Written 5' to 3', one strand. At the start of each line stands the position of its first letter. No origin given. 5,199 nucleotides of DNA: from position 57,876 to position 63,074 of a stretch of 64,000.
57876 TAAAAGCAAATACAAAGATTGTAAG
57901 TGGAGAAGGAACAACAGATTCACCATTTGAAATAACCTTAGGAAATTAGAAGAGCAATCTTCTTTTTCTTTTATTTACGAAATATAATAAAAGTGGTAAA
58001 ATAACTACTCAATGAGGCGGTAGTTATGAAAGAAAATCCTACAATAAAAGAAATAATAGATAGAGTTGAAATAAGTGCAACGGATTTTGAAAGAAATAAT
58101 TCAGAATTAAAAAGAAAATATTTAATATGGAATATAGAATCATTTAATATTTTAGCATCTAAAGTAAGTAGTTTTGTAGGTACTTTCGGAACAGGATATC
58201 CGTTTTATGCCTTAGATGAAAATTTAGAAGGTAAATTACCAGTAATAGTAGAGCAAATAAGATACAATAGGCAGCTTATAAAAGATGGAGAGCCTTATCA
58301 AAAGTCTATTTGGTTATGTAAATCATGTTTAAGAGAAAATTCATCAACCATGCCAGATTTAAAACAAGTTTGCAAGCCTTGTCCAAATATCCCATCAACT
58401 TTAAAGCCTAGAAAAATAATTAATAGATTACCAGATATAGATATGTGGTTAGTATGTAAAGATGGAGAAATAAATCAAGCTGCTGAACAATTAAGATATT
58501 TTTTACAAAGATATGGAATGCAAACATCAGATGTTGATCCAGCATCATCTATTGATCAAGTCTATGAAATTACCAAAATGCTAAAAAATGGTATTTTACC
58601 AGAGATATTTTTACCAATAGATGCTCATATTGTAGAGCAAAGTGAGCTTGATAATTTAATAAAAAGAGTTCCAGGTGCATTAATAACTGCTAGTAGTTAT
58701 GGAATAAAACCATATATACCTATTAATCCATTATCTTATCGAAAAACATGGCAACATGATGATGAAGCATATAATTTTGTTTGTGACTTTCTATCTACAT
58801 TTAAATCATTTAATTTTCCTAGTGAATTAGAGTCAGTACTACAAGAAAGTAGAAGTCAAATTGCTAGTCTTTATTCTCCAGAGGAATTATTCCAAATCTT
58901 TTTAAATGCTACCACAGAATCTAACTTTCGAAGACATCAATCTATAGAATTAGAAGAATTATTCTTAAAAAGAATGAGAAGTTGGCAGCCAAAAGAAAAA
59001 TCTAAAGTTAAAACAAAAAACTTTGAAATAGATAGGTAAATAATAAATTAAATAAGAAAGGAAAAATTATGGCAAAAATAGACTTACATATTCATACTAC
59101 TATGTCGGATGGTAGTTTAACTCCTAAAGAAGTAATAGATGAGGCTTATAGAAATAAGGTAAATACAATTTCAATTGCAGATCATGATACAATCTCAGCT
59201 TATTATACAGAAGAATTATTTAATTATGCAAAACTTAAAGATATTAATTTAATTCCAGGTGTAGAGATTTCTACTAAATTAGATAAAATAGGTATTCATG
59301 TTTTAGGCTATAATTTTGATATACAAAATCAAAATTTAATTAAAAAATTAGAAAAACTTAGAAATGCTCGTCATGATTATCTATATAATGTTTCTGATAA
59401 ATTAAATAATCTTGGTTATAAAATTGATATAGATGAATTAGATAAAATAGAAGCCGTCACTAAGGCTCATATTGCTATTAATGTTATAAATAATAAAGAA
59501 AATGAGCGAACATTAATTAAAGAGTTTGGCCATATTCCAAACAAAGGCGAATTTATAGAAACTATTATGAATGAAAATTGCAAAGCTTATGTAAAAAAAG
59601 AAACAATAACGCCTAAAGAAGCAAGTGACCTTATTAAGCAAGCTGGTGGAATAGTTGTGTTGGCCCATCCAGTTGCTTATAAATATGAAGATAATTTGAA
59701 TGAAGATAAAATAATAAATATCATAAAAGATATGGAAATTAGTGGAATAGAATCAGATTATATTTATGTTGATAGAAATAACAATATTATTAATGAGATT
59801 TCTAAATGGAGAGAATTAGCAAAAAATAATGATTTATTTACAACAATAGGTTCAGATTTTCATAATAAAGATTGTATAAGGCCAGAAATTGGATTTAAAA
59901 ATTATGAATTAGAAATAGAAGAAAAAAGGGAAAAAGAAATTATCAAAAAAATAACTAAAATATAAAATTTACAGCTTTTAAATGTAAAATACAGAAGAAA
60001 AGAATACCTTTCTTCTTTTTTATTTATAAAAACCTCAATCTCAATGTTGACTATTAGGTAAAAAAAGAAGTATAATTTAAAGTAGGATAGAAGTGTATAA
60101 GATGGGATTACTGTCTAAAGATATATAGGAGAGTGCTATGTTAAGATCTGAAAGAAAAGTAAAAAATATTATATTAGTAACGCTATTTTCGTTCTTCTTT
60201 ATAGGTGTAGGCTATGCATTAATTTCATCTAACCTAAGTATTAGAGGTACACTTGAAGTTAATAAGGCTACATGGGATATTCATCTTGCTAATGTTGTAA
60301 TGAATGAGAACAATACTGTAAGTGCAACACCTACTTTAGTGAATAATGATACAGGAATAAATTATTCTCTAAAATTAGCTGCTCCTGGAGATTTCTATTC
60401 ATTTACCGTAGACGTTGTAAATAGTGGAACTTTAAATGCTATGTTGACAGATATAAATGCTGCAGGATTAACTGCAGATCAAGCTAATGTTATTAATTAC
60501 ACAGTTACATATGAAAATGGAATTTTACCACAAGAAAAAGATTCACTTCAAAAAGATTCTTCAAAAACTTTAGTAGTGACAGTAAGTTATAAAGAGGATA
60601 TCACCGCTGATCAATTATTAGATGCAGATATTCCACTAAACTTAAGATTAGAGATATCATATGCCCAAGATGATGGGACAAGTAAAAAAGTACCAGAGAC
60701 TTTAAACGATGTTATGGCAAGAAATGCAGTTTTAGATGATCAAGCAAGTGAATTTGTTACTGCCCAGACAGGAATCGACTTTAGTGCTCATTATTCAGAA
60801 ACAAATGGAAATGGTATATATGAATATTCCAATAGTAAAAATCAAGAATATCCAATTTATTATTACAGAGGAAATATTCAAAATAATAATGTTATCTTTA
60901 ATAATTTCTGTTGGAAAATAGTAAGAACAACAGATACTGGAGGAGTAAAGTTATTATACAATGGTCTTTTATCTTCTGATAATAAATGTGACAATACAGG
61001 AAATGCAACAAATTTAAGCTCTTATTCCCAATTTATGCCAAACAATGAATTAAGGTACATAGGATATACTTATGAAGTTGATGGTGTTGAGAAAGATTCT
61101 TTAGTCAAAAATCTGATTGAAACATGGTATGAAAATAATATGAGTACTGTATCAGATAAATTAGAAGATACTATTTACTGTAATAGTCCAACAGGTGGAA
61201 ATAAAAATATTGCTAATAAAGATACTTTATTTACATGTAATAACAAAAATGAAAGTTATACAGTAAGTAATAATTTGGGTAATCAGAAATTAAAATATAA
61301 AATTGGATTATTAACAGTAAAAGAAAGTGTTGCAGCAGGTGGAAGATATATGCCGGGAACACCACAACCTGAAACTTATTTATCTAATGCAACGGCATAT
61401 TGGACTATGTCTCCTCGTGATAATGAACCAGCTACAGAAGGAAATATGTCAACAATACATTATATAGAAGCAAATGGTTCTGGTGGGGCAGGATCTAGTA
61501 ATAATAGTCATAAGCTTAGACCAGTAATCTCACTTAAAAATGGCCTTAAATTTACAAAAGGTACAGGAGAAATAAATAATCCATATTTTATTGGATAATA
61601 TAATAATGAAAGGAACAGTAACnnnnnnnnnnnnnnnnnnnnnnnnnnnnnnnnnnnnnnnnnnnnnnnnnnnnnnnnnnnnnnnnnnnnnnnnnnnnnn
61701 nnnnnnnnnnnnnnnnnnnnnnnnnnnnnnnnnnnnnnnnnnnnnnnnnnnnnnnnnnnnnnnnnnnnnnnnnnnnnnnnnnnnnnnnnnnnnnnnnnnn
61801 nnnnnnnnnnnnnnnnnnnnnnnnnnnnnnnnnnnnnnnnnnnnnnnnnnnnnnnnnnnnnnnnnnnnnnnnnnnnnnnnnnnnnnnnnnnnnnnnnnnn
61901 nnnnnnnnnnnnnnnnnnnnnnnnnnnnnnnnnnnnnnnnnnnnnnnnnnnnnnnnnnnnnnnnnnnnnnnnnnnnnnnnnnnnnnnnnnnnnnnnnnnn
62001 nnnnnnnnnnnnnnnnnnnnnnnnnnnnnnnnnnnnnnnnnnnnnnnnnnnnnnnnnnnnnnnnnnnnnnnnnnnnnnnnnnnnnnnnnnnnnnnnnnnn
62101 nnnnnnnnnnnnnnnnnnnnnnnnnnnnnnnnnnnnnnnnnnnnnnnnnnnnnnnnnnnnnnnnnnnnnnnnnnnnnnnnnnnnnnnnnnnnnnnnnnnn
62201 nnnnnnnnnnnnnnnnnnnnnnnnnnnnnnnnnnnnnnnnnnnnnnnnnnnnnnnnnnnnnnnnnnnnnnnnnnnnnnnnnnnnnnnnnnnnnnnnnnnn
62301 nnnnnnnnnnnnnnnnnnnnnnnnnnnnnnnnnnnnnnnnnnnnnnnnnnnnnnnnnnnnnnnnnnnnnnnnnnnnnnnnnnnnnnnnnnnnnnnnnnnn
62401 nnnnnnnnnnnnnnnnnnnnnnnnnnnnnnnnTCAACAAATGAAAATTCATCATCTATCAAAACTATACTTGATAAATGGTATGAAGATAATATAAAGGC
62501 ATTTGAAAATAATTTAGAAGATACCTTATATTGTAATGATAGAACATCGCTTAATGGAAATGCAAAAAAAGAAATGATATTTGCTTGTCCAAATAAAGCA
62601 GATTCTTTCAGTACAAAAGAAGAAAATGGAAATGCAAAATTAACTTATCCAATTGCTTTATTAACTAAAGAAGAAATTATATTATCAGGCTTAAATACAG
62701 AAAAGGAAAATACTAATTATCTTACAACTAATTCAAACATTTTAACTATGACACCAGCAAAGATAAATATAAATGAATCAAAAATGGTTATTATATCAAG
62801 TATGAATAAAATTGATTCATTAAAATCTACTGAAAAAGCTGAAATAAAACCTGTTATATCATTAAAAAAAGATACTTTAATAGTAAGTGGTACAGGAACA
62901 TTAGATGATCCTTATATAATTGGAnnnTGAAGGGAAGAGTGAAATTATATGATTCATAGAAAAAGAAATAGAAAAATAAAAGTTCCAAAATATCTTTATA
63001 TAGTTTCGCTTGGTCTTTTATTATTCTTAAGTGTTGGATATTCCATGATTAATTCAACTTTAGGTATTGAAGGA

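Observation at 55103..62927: Three paralogues share a conserved Cys/Trp-containing C-terminal module ending in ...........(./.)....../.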

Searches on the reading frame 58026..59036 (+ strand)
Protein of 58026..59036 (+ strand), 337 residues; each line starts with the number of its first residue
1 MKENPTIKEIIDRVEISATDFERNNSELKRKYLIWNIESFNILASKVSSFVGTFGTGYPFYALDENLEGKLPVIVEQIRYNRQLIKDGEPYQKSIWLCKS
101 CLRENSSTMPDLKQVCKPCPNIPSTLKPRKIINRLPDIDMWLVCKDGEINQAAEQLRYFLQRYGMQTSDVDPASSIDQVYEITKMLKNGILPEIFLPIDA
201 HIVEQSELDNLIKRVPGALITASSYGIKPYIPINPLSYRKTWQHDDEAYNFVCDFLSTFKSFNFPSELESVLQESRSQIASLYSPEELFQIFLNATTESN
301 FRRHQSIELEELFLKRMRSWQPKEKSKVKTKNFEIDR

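Call 4: search_protein_families(library=pfam, proteins=[window:58026-59036:+], max_evalue=1)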
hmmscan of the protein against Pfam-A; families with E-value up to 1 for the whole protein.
window:58026-59036:+ (337 aa): 0 families

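Call 9: search_protein_families(library=ncbifam, proteins=[window:58026-59036:+], max_evalue=1)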
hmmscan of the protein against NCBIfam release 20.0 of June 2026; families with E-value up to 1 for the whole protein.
window:58026-59036:+ (337 aa): 0 families

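Call 80: search_protein_families(library=padloc, proteins=[window:58026-59036:+], max_evalue=0.01)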
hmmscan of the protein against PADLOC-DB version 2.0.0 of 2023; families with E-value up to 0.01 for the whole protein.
window:58026-59036:+ (337 aa): 0 families

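Call 81: search_solved_structures(query=window:58026-59036:+, max_evalue=1)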
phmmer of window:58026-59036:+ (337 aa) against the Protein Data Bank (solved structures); distinct sequences matched with E-value up to 1: 0.

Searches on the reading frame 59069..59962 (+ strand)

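Call 4: search_protein_families(library=pfam, proteins=[window:59069-59962:+], max_evalue=1)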
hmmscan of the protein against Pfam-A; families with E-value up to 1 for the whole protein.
window:59069-59962:+ (298 aa): 1 family
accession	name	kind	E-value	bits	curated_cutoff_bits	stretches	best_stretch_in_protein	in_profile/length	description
PF02811.25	PHP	-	3.5e-08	34.4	26.4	1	5-131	1-71/164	PHP domain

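Call 80: search_protein_families(library=padloc, proteins=[window:59069-59962:+], max_evalue=0.01)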
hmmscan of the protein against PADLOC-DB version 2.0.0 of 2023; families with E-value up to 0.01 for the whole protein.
window:59069-59962:+ (298 aa): 1 family
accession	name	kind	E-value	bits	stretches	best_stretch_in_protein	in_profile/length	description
PDLC01406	Cas11a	-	0.00032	19.2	0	220-260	7-47/107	CAS-I-A; effector_SS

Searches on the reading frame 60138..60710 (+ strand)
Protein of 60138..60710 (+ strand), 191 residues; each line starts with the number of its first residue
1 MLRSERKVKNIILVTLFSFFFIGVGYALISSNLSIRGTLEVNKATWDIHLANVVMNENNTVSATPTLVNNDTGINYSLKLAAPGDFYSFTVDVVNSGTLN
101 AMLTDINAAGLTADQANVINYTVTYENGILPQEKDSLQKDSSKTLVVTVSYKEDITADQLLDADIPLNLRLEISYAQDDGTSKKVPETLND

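Call 21: find_homologous_proteins(query=window:60138-60710:+)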
Query window:60138-60710:+ (191 aa): 6 proteins with E <= 0.001 among 635 candidates.
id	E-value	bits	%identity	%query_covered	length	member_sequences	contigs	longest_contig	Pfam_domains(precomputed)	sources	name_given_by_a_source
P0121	3.7e-31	127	38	86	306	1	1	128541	-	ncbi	-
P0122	3.4e-26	110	38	85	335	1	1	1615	-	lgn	-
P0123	6.2e-25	106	41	80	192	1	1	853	-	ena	-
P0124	9.5e-23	99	35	92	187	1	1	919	-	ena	-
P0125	2.2e-21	95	41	65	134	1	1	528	-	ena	-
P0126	2.2e-18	85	34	80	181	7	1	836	-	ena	-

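Call 28: search_protein_families(library=pfam, proteins=[P0121, P0122, P0123], max_evalue=1)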
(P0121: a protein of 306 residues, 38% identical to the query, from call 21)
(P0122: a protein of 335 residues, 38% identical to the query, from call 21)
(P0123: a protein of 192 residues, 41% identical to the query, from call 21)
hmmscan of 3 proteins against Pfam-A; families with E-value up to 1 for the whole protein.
P0121 (306 aa): 0 families

P0122 (335 aa): 0 families

P0123 (192 aa): 1 family
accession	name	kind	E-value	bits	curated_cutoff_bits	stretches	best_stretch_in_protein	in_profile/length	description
PF07116.16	DUF1372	-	0.21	12.3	25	1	89-139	43-92/98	Protein of unknown function (DUF1372)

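Call 29: search_protein_families(library=ncbifam, proteins=[P0123], max_evalue=1)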
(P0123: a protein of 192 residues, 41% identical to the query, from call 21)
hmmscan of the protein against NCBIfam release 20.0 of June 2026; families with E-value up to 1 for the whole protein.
P0123 (192 aa): 0 families

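Call 53: search_solved_structures(query=A3, max_evalue=10, show_alignments=2)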
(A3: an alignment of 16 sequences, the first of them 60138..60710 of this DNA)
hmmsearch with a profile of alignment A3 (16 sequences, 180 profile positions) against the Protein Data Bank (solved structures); distinct sequences matched with E-value up to 10: 5.
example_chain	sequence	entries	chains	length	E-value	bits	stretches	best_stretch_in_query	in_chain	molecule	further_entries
6ohh_A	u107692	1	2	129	0.053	16.2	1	89-162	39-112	EF1p2_mFAP2b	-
6czj_A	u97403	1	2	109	0.35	13.6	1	119-174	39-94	b10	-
2edd_A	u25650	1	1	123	0.9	12.2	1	58-94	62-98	Netrin receptor DCC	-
4plo_B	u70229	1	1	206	1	12.1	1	44-94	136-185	Netrin receptor DCC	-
9kyc_A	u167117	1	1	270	1.9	11.2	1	7-53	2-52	Cytolethal distending toxin subunit B family protein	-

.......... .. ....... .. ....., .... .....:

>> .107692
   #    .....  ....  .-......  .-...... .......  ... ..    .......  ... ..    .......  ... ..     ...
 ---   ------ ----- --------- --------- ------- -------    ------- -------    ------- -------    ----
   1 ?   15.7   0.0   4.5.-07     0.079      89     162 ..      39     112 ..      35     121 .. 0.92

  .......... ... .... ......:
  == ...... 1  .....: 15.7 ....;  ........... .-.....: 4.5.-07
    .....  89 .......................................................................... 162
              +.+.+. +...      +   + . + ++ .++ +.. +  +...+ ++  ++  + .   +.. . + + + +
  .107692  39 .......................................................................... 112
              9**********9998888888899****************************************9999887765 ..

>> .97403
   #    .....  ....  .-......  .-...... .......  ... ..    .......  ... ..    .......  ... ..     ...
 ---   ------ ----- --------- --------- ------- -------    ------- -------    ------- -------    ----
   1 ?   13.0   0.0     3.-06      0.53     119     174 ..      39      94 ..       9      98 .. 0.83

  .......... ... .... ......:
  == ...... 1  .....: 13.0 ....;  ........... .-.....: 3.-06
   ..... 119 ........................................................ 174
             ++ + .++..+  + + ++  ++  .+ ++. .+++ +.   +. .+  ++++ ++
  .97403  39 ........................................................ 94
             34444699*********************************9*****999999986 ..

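Call 70: find_homologous_proteins(query=A3)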
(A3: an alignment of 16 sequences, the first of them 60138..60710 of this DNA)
Query A3 (16 sequences) (191 aa, profile of the alignment): 36 proteins with E <= 0.001 among 7052 candidates.
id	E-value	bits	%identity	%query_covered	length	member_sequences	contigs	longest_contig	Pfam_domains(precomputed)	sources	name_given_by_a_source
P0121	8.7e-64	232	38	86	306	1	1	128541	-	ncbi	-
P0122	4.3e-61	224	38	85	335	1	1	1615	-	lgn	-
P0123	2.9e-59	218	41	80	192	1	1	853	-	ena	-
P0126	3.4e-58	214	34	80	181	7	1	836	-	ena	-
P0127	2.4e-57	211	45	81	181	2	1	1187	-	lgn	-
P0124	8.8e-56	206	35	92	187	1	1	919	-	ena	-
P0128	1.4e-55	206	39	87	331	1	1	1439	-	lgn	-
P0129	1.2e-51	193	38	92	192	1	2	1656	-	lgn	-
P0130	2.1e-51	192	38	91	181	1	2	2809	-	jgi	jgi:hypothetical protein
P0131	1.5e-50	189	39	97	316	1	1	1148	-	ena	-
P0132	2.2e-50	189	38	97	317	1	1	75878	-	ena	-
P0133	1.5e-49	186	39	86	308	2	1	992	-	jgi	jgi:hypothetical protein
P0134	1.1e-48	183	43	94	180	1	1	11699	-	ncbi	-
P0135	2.5e-48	182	35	81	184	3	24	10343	-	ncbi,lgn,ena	-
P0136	6.9e-48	181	33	97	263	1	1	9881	-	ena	-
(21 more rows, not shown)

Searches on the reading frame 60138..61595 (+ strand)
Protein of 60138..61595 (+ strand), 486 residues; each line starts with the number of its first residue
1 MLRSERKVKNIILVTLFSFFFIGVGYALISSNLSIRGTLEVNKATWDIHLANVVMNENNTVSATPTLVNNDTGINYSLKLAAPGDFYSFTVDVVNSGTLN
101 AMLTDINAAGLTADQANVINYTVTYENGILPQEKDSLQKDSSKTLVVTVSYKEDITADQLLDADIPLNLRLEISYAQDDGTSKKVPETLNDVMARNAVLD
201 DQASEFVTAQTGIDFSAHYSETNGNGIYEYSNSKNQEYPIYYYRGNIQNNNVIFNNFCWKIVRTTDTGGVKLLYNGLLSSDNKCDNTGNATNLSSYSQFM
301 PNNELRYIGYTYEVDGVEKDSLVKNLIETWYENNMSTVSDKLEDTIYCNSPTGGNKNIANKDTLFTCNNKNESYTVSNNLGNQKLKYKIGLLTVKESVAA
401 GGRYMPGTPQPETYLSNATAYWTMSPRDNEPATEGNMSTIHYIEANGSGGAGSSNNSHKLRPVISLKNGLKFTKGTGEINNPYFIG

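Call 4: search_protein_families(library=pfam, proteins=[window:60138-61595:+], max_evalue=1)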
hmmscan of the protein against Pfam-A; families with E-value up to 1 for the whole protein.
window:60138-61595:+ (486 aa): 0 families

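Call 9: search_protein_families(library=ncbifam, proteins=[window:60138-61595:+], max_evalue=1)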
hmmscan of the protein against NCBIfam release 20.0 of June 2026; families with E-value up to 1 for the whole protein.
window:60138-61595:+ (486 aa): 0 families

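Call 54: predict_structure(alignment_id=A2)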
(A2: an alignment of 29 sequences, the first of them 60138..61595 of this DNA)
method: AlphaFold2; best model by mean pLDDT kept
length: 486 residues; sequences in the alignment: 29
mean_pLDDT: 84.1   pTM: 0.70
mean pLDDT of the five models: 84.1, 82.7, 80.4, 80.2, 76.1
residues with pLDDT >= 90: 238; 70-90: 167; 50-70: 57; < 50: 24
segments of 3 or more residues with pLDDT < 50: 32-42, 353-356, 428-432
pLDDT, mean of each block of 10 residues (from residue 1): 75 94 82 43 77 95 93 96 94 94 96 96 86 89 95 91 93 91 75 88 88 81 86 93 91 96 95 94 83 60 66 68 89 96 89 54 81 89 92 89 69 81 67 57 81 71 94 88 91
secondary structure, 60 per line:
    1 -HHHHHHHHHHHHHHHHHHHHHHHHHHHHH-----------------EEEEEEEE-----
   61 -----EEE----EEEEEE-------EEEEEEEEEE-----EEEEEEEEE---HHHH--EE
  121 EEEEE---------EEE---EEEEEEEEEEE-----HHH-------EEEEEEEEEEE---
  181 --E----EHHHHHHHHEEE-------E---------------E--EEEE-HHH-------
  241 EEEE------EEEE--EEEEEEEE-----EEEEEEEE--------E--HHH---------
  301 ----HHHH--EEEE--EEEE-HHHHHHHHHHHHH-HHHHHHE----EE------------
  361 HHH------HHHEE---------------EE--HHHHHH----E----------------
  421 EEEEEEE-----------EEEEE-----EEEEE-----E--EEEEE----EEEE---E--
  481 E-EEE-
elements in order: H2-30 E48-55 E66-68 E73-78 E86-95 E101-109 H113-116 E119-125 E135-137 E141-151 E167-177 H189-196 E197-199 E226-229 E241-244 E251-254 E257-264 E270-277 H305-308 E311-314 E317-320 H322-334 H336-341 H394-399 E421-427 E439-443 E449-453 E462-466 E471-474 E483-485

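Call 56: fold_search(model_id=the predicted structure, library=pdb)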
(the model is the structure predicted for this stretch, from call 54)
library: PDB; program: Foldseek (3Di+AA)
matches with E <= 10: 599; with E <= 0.001: 0
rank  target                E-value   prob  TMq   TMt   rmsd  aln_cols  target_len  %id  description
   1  7ohi_A                5.6e-03  0.91  0.14  0.23  17.8       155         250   14  FCHO1-peptide-AP2 alpha ear complex (released 2022-06-01)
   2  2vj0_A                1.3e-02  0.90  0.14  0.23  11.9       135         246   13  Crystal structure of the alpha-adaptin appendage domain, from the AP2 adaptor complex, in complex with an FXDNF peptid (released 2007-12-25)
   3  5hlj                  1.3e-02  0.82  0.15  0.30   8.8       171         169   14  Crystal Structure of Major Envelope Protein VP24 from White Spot Syndrome Virus (released 2016-09-14)
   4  2ed6_A                1.4e-02  0.94  0.14  0.33   9.2       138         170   15  Crystal Structure of Envelope Protein VP28 from White Spot Syndrome Virus (WSSV) (released 2007-06-05)
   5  9ppp_A                1.9e-02  0.69  0.13  0.23  17.2       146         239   13  Structure of Alpha Appendage of AP2 bound to the extended FxDxF motif derived of CCDC32 (released 2026-04-08)
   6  1r4x                  1.9e-02  0.41  0.12  0.18  22.3       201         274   11  Crystal Structure Analys of the Gamma-COPI Appendage domain (released 2003-10-28)
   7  2dwy_C                2.3e-02  0.98  0.15  0.46   6.0       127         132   12  Crystal Structure Analysis of GGA1-GAE (released 2007-04-17)
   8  2dwx_A                2.4e-02  0.66  0.13  0.36  13.3       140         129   13  Co-crystal Structure Analysis of GGA1-GAE with the WNSF motif (released 2007-04-17)
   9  8q30_0                2.7e-02  0.91  0.12  0.32  10.9       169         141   12  Sulfolobus acidocaldarius AAP filament. (released 2024-03-06)
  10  2edm                  2.8e-02  0.84  0.14  0.33   9.0       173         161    9  Crystal Structure of Envelope Protein VP26 from White Spot Syndrome Virus (WSSV) (released 2007-06-05)
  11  1qtp                  3.0e-02  0.82  0.14  0.24  11.5       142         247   14  CRYSTAL STRUCTURE OF THE AP-2 CLATHRIN ADAPTOR ALPHA-APPENDAGE (released 1999-07-12)
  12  3jzv                  3.2e-02  0.14  0.08  0.18  15.8       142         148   10  Crystal structure of Rru_A2000 from Rhodospirillum rubrum: A cupin-2 domain. (released 2009-10-13)
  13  2dwx_C                3.7e-02  0.96  0.15  0.46   6.8       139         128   12  Co-crystal Structure Analysis of GGA1-GAE with the WNSF motif (released 2007-04-17)
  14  8h2i_cG               3.9e-02  0.20  0.10  0.15  13.8       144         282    8  Near-atomic structure of five-fold averaged PBCV-1 capsid (released 2022-11-16)
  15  6r31_A                4.2e-02  0.11  0.08  0.16  17.2       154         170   14  Family 11 Carbohydrate-Binding Module from Clostridium thermocellum in complex with beta-1,3-1,4-mixed-linked tetrasac (released 2020-02-05)
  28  8aur_A                8.6e-02  0.47  0.16  0.28   9.8       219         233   10  Cryo-EM structure of a TasA fibre (released 2022-11-30)
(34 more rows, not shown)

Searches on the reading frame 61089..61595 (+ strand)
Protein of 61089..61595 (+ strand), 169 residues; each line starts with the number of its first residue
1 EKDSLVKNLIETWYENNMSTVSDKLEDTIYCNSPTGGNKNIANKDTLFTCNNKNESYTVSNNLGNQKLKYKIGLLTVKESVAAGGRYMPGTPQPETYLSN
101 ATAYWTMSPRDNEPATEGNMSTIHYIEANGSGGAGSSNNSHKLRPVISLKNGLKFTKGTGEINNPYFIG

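Call 78: search_protein_families(library=pfam, proteins=[window:61089-61595:+], max_evalue=10)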
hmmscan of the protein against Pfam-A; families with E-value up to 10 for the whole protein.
window:61089-61595:+ (169 aa): 1 family
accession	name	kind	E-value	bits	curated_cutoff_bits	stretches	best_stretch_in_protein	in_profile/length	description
PF19789.6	DUF6273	-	0.019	15.3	23.5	1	52-150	66-171/172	Domain of unknown function (DUF6273)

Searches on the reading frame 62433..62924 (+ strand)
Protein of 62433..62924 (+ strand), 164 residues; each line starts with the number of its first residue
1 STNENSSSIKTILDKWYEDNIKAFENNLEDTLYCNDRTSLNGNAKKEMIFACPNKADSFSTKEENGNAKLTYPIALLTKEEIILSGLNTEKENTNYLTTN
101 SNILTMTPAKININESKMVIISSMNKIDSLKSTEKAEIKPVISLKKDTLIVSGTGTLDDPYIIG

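Call 78: search_protein_families(library=pfam, proteins=[window:62433-62924:+], max_evalue=10)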
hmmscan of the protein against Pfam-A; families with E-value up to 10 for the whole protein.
window:62433-62924:+ (164 aa): 1 family
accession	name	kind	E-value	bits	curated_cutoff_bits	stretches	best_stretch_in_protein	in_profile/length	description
PF17903.8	KH_KRR1_1st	-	0.073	13.7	23.4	1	132-163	25-56/81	Krr1 KH1 domain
